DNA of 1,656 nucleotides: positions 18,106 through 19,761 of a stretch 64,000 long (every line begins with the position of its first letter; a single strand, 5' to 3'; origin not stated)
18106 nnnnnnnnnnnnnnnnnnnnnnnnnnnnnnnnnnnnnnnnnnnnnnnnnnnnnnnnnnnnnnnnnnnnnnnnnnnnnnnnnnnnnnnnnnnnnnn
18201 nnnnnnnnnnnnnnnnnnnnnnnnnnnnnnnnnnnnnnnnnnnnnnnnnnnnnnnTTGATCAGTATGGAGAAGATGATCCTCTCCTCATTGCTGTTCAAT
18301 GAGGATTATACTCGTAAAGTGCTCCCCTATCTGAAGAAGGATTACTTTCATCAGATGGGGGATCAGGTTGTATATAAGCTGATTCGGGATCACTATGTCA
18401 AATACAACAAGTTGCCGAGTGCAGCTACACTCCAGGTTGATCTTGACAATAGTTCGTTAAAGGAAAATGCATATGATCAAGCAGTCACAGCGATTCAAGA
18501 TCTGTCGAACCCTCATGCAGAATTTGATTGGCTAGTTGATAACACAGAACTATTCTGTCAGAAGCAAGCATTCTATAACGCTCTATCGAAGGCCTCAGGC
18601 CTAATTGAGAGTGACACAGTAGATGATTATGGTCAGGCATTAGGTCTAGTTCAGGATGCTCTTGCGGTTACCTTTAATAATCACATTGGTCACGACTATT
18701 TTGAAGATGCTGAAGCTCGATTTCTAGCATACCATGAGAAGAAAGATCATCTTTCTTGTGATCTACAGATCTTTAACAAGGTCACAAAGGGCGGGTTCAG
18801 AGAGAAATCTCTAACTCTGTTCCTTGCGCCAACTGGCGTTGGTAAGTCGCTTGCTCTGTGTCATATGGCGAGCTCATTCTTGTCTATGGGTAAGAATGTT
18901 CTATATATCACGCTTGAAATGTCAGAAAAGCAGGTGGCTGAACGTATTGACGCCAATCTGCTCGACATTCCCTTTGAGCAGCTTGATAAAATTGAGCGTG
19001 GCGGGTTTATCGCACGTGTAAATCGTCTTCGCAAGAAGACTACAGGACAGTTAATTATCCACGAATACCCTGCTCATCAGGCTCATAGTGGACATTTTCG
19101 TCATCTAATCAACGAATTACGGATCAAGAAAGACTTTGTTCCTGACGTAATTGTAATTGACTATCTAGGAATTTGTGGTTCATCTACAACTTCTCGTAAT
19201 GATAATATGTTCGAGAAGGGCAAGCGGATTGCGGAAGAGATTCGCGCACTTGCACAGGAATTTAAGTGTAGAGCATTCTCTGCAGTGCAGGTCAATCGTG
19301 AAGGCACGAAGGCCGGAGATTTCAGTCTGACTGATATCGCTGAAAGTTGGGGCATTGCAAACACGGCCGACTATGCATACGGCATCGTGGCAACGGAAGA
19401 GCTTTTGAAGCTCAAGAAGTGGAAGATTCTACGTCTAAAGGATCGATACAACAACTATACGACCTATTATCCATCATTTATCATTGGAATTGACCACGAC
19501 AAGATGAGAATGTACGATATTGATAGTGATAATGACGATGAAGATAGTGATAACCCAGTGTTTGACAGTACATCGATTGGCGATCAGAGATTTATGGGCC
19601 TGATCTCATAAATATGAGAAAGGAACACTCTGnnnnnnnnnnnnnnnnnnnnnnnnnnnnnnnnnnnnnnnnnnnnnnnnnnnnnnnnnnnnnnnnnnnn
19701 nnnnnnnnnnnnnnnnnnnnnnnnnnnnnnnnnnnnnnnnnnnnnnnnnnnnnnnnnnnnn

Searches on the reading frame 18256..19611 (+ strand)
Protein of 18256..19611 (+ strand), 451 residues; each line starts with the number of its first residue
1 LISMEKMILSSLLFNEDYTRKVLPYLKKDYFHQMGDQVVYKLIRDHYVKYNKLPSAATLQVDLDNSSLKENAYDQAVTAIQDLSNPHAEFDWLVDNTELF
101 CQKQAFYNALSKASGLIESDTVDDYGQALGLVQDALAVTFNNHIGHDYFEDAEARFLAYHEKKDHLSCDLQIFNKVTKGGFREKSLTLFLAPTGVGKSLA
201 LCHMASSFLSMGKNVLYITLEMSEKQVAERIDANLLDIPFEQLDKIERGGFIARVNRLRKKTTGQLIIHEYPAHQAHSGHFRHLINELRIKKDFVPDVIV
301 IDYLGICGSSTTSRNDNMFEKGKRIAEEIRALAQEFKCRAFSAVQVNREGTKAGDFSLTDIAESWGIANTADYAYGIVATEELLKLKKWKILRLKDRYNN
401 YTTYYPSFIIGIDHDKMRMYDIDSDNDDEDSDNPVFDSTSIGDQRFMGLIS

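Call 8: search_protein_families(library=phrogs, proteins=[window:18256-19611:+])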
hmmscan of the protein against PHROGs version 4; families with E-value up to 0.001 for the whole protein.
window:18256-19611:+ (451 aa): 5 families
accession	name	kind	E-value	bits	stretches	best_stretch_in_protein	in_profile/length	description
phrog_19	-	DNA, RNA and nucleotide metabolism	7.6e-104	349.8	1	1-432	160-591/621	DnaB-like replicative helicase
phrog_239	-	DNA, RNA and nucleotide metabolism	3.4e-23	83.5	1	147-432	325-609/801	DNA primase/helicase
phrog_243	-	DNA, RNA and nucleotide metabolism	3.9e-13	50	1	167-381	19-226/273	DnaB-like replicative helicase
phrog_26214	-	unknown function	0.00012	21.8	0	168-232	39-102/420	-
phrog_16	-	DNA, RNA and nucleotide metabolism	0.00047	19.4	1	184-302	290-383/986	DNA helicase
